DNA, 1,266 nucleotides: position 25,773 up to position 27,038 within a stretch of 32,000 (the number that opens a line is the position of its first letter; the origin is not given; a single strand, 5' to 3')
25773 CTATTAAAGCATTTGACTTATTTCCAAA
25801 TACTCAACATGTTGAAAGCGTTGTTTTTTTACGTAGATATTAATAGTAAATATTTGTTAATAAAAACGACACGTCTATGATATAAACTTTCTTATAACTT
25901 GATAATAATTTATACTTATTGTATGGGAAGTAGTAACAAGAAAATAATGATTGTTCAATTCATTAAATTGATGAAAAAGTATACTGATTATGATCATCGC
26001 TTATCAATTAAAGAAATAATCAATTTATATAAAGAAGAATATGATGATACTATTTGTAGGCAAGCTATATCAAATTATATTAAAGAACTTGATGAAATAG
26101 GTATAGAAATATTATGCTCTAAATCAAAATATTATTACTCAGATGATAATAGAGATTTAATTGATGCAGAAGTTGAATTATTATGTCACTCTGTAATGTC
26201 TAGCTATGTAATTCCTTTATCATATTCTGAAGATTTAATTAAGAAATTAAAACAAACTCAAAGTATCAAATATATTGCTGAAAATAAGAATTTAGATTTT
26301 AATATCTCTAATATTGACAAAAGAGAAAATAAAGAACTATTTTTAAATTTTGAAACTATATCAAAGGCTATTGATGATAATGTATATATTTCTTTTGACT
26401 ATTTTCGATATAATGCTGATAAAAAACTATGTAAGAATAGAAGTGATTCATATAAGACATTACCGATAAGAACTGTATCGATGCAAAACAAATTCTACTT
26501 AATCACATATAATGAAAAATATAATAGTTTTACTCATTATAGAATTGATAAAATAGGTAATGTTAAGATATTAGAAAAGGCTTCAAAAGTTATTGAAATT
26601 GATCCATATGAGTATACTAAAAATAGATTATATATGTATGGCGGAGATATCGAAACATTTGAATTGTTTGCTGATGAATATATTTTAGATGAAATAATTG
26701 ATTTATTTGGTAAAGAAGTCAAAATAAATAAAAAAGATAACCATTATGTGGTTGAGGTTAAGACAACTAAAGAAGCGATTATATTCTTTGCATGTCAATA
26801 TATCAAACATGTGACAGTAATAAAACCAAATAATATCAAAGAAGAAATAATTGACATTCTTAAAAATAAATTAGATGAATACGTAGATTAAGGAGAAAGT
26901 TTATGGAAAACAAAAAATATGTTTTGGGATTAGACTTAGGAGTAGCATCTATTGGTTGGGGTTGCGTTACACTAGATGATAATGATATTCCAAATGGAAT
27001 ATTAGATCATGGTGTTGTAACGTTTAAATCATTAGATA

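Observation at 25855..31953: WYL-domain regulator gene built into a cas9-cas1-cas2 operon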

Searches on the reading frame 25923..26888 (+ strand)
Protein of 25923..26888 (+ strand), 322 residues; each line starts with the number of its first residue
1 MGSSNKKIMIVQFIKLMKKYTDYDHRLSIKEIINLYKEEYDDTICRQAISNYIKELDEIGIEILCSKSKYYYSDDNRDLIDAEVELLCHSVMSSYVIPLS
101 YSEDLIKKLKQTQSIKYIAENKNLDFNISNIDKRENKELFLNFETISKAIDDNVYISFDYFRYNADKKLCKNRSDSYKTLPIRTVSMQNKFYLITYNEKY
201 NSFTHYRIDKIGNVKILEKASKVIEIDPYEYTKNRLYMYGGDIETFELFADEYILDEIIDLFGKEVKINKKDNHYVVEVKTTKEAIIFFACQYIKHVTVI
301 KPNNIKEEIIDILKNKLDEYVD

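Call 6: search_protein_families(library=pfam, proteins=[window:25923-26888:+], max_evalue=0.1)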
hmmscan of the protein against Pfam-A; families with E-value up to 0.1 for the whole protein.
window:25923-26888:+ (322 aa): 2 families
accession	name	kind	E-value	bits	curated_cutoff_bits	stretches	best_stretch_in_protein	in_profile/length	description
PF13280.12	WYL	-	1.3e-09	38.3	21.8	1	143-215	3-69/70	WYL domain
PF08279.18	HTH_11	-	0.038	14.3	25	0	46-71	29-54/55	HTH domain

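Call 7: search_protein_families(library=ncbifam, proteins=[window:25923-26888:+], max_evalue=0.1)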
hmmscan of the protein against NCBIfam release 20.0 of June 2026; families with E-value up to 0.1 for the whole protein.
window:25923-26888:+ (322 aa): 2 families
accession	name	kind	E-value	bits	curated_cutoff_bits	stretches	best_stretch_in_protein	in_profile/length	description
NF008850.0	PRK11886.1-5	equivalog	0.016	14.4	489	1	43-83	31-71/320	bifunctional biotin--[acetyl-CoA-carboxylase] ligase/biotin operon repressor BirA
TIGR02636.1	galM_Leloir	equivalog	0.027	13.6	397.65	1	245-301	231-288/336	galactose-1-epimerase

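Call 8: search_protein_families(library=padloc, proteins=[window:25923-26888:+], max_evalue=0.1)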
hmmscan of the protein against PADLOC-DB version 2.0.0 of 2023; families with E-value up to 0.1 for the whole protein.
window:25923-26888:+ (322 aa): 2 families
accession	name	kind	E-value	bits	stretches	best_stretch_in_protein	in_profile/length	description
PDLC01652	WYL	-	1.1e-18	66.1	1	142-315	19-160/162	"CAS-I,CAS-II,CAS-III,CAS-IV,CAS-V,CAS-VI; associated_signaling"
PDLC01457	WYL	-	2.9e-10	38.1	1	46-304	32-228/229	"CAS-I,CAS-II,CAS-III,CAS-IV,CAS-V,CAS-VI; associated_signaling"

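Call 13: find_homologous_proteins(query=window:25923-26888:+, max_evalue=0.001)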
Query window:25923-26888:+ (322 aa): 14 proteins with E <= 0.001 among 2867 candidates.
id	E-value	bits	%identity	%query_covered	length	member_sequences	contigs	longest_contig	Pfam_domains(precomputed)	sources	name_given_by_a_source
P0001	2.6e-200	682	99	100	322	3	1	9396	PF13280.13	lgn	-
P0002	5.1e-89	317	49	99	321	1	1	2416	PF13280.13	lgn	-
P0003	9.3e-87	309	49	98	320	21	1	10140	PF13280.13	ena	-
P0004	6.9e-86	307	52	94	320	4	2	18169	PF13280.13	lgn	-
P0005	7.5e-80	287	49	97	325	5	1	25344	PF13280.13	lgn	-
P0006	8.9e-80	286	45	99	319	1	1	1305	PF13280.13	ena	-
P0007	2.9e-76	275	46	98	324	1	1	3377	PF13280.13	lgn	-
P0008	3.9e-73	265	42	95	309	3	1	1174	PF13280.13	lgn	-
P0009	2.7e-71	259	49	88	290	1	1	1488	PF13280.13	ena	-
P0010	9.0e-67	244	40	99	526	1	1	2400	PF13280.13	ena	-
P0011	1.4e-60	223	41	98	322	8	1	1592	PF13280.13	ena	-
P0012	5.9e-29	120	28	98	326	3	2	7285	PF13280.13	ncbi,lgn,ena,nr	ncbi:MAG: WYL domain-containing transcriptional regulator [Clostridia bacterium]|nr:WYL domain-conta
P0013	2.2e-26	111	31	98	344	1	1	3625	PF13280.13,PF25583.2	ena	-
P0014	5.3e-12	64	26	65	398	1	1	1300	PF13280.13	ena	-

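Call 16: find_encoding_contigs(protein=P0005, flank=10000, max_places=4)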
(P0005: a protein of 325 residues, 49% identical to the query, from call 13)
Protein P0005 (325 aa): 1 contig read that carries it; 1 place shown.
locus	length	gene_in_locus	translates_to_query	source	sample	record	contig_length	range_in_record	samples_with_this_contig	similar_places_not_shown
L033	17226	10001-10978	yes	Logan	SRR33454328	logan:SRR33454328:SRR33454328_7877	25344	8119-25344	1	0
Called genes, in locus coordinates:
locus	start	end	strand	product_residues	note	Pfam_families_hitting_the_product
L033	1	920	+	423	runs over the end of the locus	PF10509:GalKase_gal_bdg, PF00288:GHMP_kinases_N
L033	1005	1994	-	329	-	PF06541:ABC_trans_CmpB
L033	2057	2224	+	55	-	-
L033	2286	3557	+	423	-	PF13393:tRNA-synt_His, PF00587:tRNA-synt_2b, PF03129:HGTP_anticodon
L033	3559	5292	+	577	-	PF01336:tRNA_anti-codon, PF01409:tRNA-synt_2d (faint), PF00152:tRNA-synt_2, PF02938:GAD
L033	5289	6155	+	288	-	PF13930:Endonuclea_NS_2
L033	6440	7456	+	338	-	PF02912:Phe_tRNA-synt_N, PF01409:tRNA-synt_2d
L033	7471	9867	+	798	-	PF01588:tRNA_bind, PF03483:B3_4, PF03484:B5, PF17759:tRNA_synthFbeta, PF03147:FDX-ACB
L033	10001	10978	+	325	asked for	PF13280:WYL (weak)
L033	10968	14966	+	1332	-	PF16592:Cas9_REC, PF13395:HNH_4, PF22702:Cas9_RuvC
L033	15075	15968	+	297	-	PF01867:Cas_Cas1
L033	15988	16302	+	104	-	PF09827:CRISPR_Cas2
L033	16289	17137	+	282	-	-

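Call 17: find_encoding_contigs(protein=P0004, flank=10000, max_places=4)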
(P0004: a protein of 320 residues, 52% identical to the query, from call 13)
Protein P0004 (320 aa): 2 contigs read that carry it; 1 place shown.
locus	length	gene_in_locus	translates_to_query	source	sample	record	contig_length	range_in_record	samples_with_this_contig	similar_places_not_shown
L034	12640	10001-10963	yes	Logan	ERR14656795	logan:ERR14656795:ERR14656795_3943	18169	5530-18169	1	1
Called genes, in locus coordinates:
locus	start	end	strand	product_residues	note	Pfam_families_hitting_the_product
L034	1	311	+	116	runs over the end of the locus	PF07972:Flavodoxin_NdrI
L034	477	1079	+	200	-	PF04542:Sigma70_r2, PF04545:Sigma70_r4 (weak), PF08281:Sigma70_r4_2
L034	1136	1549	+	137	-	-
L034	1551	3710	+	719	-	-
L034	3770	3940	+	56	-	-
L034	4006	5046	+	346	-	PF00437:T2SSE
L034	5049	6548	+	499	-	-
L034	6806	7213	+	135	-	-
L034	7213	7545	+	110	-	-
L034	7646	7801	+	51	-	PF00471:Ribosomal_L33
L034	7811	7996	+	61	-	PF00584:SecE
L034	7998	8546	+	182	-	PF02357:NusG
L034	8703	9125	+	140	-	PF03946:Ribosomal_L11_N, PF00298:Ribosomal_L11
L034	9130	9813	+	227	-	PF00687:Ribosomal_L1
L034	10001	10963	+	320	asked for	PF13280:WYL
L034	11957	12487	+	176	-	PF00466:Ribosomal_L10, PF27436:RL10_C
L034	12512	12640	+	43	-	?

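Call 18: find_encoding_contigs(protein=P0001, flank=10000, max_places=4)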
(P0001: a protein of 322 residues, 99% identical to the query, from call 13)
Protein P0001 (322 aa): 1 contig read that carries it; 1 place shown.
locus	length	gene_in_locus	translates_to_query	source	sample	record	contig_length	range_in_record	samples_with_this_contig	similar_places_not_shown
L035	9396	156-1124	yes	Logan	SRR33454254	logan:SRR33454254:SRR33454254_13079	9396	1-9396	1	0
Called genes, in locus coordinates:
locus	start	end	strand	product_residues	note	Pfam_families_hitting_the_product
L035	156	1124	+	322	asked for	PF13280:WYL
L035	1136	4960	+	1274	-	PF13395:HNH_4, PF18541:RuvC_III (weak)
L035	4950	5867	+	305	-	PF01867:Cas_Cas1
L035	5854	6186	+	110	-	PF09827:CRISPR_Cas2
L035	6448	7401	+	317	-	PF02463:SMC_N (faint), PF01637:ATPase_2 (weak)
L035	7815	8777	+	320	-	PF00528:BPD_transp_1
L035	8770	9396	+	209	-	?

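Call 19: find_encoding_contigs(protein=P0003, flank=10000, max_places=4)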
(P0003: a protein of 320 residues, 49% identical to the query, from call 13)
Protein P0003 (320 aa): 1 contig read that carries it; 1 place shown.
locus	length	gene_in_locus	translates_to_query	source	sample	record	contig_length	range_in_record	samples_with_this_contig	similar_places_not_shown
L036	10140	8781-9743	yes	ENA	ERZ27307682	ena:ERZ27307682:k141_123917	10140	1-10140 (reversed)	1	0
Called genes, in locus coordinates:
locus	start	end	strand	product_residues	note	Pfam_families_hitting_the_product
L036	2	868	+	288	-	?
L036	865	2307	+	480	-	PF08323:Glyco_transf_5, PF00534:Glycos_transf_1, PF13692:Glyco_trans_1_4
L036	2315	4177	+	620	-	PF02922:CBM_48, PF22019:GlgB_N, PF00128:Alpha-amylase, PF02806:Alpha-amylase_C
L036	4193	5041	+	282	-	PF02645:DegV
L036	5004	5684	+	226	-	PF01863:YgjP-like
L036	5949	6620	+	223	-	-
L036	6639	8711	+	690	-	PF00009:GTP_EFTU, PF22042:EF-G_D2, PF14492:EFG_III, PF03764:EFG_IV, PF00679:EFG_C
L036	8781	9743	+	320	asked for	PF13280:WYL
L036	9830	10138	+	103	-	?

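Call 20: find_encoding_contigs(protein=P0012, flank=10000, max_places=4)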
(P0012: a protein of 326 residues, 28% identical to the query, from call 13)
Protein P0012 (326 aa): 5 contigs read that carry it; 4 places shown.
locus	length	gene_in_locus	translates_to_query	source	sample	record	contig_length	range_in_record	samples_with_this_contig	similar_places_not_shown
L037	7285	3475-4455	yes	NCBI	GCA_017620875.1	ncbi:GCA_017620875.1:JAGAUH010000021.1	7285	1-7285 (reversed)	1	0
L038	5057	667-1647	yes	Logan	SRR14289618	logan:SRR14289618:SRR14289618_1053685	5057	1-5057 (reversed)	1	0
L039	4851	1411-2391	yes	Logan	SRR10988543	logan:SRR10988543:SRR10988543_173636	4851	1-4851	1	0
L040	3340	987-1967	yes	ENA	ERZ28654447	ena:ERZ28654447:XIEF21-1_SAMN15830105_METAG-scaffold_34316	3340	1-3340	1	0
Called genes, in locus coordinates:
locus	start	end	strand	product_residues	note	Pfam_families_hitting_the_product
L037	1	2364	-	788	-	PF00133:tRNA-synt_1, PF09334:tRNA-synt_1g, PF13603:tRNA-synt_1_2, PF00133:tRNA-synt_1, PF08264:Anticodon_1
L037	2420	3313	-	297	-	PF02645:DegV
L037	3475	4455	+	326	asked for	PF13280:WYL (weak)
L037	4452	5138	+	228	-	PF13353:Fer4_12, PF04055:Radical_SAM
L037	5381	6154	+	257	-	PF00884:Sulfatase (faint), PF01663:Phosphodiest, PF01676:Metalloenzyme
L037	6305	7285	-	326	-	PF02595:Gly_kinase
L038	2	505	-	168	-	?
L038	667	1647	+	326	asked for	PF13280:WYL (weak)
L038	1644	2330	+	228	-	PF13353:Fer4_12, PF04055:Radical_SAM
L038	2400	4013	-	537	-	-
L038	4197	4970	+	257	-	PF00884:Sulfatase (faint), PF01663:Phosphodiest, PF01676:Metalloenzyme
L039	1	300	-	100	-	?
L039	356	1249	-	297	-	PF02645:DegV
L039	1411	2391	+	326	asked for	PF13280:WYL (weak)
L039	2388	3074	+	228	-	PF13353:Fer4_12, PF04055:Radical_SAM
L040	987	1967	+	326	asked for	PF13280:WYL (weak)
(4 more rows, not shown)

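Call 43: find_related_loci(query=A1, collection=metagenome_contigs, flank=7000)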
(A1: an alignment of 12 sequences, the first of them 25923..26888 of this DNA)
Query A1 (322 aa) in metagenome_contigs; peptide patterns used: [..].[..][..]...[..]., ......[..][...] (x = any residue, [..] = any of these).
121 stretches matched a pattern; 33 encode a relative of the query (tblastn E <= 1e-3); 33 distinct loci.
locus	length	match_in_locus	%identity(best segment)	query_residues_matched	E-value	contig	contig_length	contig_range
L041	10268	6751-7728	35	1-320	2e-55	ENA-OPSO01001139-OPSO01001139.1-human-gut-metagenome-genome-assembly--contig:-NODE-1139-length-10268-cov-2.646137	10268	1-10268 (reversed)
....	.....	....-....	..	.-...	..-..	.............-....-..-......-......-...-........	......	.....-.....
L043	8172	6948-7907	35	5-320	2e-55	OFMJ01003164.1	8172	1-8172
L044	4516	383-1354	31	2-320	1e-45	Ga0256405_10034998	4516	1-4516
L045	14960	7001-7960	35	5-320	2e-55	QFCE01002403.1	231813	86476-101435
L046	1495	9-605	40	127-322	3e-44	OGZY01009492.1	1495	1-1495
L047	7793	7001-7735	39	6-248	7e-42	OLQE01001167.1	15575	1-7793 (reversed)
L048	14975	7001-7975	29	2-321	6e-40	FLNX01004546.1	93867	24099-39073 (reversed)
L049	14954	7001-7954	30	1-314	4e-38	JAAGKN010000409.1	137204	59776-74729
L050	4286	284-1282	30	4-321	3e-36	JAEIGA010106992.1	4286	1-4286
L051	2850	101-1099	29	4-321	2e-35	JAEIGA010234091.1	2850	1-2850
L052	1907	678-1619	31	14-320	4e-32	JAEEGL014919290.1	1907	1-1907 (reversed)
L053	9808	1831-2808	30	3-315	1e-30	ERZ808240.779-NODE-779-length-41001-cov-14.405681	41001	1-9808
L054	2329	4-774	34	66-320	1e-27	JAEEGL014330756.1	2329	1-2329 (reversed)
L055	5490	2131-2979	28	3-279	2e-26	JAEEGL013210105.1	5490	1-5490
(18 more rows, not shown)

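Call 47: search_protein_families(library=pfam, proteins=[L035:6448-7398:+, L033:16289-17134:+, L036:9830-10138:+, L046:669-1325:+, L044:1413-3980:-, L041:6331-6636:-, L047:6552-6854:-, L041:2538-5828:-, L033:10968-14963:+], max_evalue=0.01)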
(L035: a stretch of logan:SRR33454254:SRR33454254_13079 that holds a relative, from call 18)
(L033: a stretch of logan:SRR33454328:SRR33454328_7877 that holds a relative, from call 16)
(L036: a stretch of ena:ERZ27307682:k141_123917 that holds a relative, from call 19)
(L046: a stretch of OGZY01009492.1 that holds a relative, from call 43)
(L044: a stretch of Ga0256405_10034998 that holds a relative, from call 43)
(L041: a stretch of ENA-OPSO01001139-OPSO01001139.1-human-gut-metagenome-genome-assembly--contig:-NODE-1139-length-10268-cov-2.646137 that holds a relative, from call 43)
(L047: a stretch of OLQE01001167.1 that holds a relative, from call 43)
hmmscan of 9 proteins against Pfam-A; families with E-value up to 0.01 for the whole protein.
L035:6448-7398:+ (317 aa): 5 families
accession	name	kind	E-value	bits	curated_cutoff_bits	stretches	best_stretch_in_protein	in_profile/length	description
PF01637.24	ATPase_2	-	2.8e-07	31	33.2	1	18-224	20-162/225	ATPase domain predominantly from Archaea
PF02463.25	SMC_N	-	2.1e-06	27.8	40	0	15-36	20-42/220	RecF/RecN/SMC N terminal domain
PF13401.12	AAA_22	-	0.00041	21.1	27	0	18-215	5-121/130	AAA domain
PF00005.33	ABC_tran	-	0.0018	19.3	25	1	11-110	4-92/137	ABC transporter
PF00004.35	AAA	-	0.0045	17.9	21.2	0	159-226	41-116/131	ATPase family associated with various cellular activities (AAA)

L033:16289-17134:+ (282 aa): 0 families

L036:9830-10138:+ (103 aa): 0 families

L046:669-1325:+ (219 aa): 1 family
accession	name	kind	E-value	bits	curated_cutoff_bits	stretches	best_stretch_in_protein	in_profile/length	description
PF04402.19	SIMPL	-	1.3e-10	42.4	25.2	1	9-164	3-161/205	Protein of unknown function (DUF541)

L044:1413-3980:- (855 aa): 4 families
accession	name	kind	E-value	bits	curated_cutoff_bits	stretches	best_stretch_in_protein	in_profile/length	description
PF02518.31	HATPase_c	-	5.4e-26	91.6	26.4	1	438-553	1-109/111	Histidine kinase-, DNA gyrase B-, and HSP90-like ATPase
PF00072.30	Response_reg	-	4.2e-24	85.3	30.2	1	589-702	1-110/111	Response regulator receiver domain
PF00512.31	HisKA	-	5.5e-20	71.6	26.9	1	327-391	1-66/66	His Kinase A (phospho-acceptor) domain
PF01627.28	Hpt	-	2.6e-05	24.8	24.6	1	755-836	2-80/84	Hpt domain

L041:6331-6636:- (101 aa): 1 family
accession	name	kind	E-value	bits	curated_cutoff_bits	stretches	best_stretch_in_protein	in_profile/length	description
PF08797.16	HIRAN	-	3.9e-10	39.9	24.7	1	4-56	5-57/96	HIRAN domain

L047:6552-6854:- (100 aa): 1 family
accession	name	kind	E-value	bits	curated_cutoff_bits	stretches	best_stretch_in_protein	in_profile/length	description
PF08797.16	HIRAN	-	5.5e-08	33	24.7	1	2-55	5-58/96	HIRAN domain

L041:2538-5828:- (1096 aa): 8 families
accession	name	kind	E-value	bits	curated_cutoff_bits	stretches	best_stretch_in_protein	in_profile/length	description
PF18061.6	CRISPR_Cas9_WED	-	1.4e-25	90.4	27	1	788-934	1-131/131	CRISPR-Cas9 WED domain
PF13395.12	HNH_4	-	6.2e-19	68.1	22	1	542-595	2-53/54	HNH endonuclease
PF18070.6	Cas9_PI2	-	1.2e-15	58.4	27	1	938-997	1-59/59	CRISPR-Cas9 PI domain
PF18541.7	RuvC_III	-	2.1e-12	47.9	26.2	1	648-725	1-109/179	RuvC endonuclease subdomain 3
PF16592.10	Cas9_REC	-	1.4e-11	44.3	25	1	239-432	324-517/541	REC lobe of CRISPR-associated endonuclease Cas9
PF22702.2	Cas9_RuvC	-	2.7e-10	40.9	27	1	664-726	3-69/151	Cas9 RuvC domain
PF18470.6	Cas9_a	-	1.5e-08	35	26.9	1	245-425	7-204/221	Cas9 alpha-helical lobe domain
PF13412.12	HTH_24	-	0.003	17.6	21.9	1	290-314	7-31/48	Winged helix-turn-helix DNA-binding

L033:10968-14963:+ (1332 aa): 3 families
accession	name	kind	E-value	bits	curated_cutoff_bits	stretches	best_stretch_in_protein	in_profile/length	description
PF16592.10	Cas9_REC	-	1.2e-31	110.6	25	1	326-641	221-528/541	REC lobe of CRISPR-associated endonuclease Cas9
PF22702.2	Cas9_RuvC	-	9e-11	42.4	27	1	891-981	1-95/151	Cas9 RuvC domain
PF13395.12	HNH_4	-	2.1e-10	40.8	22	1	790-835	5-53/54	HNH endonuclease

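Call 51: search_solved_structures(query=A2, max_evalue=1)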
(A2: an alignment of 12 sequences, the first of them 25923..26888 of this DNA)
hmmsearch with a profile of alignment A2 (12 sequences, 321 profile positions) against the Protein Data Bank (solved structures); distinct sequences matched with E-value up to 1: 8.
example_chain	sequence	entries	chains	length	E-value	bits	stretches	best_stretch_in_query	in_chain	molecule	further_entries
7u02_B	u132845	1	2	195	2.7e-06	30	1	173-314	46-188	WYL domain-containing protein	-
7tzv_A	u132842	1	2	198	2.8e-06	30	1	173-314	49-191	WYL domain-containing protein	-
9cu3_B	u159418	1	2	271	6.8e-06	28.7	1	173-314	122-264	WYL domain-containing protein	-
9pfq_Q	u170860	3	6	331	1.1e-05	28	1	174-314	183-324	WYL domain-containing protein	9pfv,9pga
8tp8_A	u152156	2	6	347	1.3e-05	27.8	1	174-314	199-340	DeoR-family transcriptional regulator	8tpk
7p5x_AX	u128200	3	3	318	0.0069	18.8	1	141-215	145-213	PafC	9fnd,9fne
6sj9_A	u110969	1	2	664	0.066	15.6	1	139-212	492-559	Proteasome accessory factor B/C (PafBC)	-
6nvw_A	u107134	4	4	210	0.13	14.6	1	8-48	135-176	Penicillin G acylase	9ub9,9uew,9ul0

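Call 55: predict_structure(alignment_id=A2)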
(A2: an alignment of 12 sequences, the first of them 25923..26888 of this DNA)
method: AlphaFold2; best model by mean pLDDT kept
length: 322 residues; sequences in the alignment: 12
mean_pLDDT: 77.7   pTM: 0.55
mean pLDDT of the five models: 77.7, 75.8, 71.5, 71.4, 68.5
residues with pLDDT >= 90: 84; 70-90: 148; 50-70: 53; < 50: 37
segments of 3 or more residues with pLDDT < 50: 1-3, 90-104, 113-122, 126-131
pLDDT, mean of each block of 10 residues (from residue 1): 66 88 88 93 88 83 86 64 52 40 49 47 48 57 80 92 89 87 76 87 87 91 79 56 89 89 88 91 86 91 91 89 79
secondary structure, 60 per line:
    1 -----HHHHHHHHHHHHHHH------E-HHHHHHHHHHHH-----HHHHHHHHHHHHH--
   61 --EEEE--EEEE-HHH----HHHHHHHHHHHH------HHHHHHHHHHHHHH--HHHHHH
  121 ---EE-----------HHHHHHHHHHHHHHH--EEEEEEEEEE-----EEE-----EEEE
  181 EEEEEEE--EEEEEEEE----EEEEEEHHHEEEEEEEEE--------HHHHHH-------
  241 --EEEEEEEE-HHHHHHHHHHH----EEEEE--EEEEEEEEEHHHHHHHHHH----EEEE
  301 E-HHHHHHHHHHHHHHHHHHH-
elements in order: H6-20 H29-40 H46-58 E63-66 E69-72 H81-92 H99-112 H115-120 H137-151 E154-163 E169-171 E177-187 E190-197 E202-207 E211-219 H228-233 E243-250 H252-262 E267-271 E274-282 H283-292 E297-301 H303-321
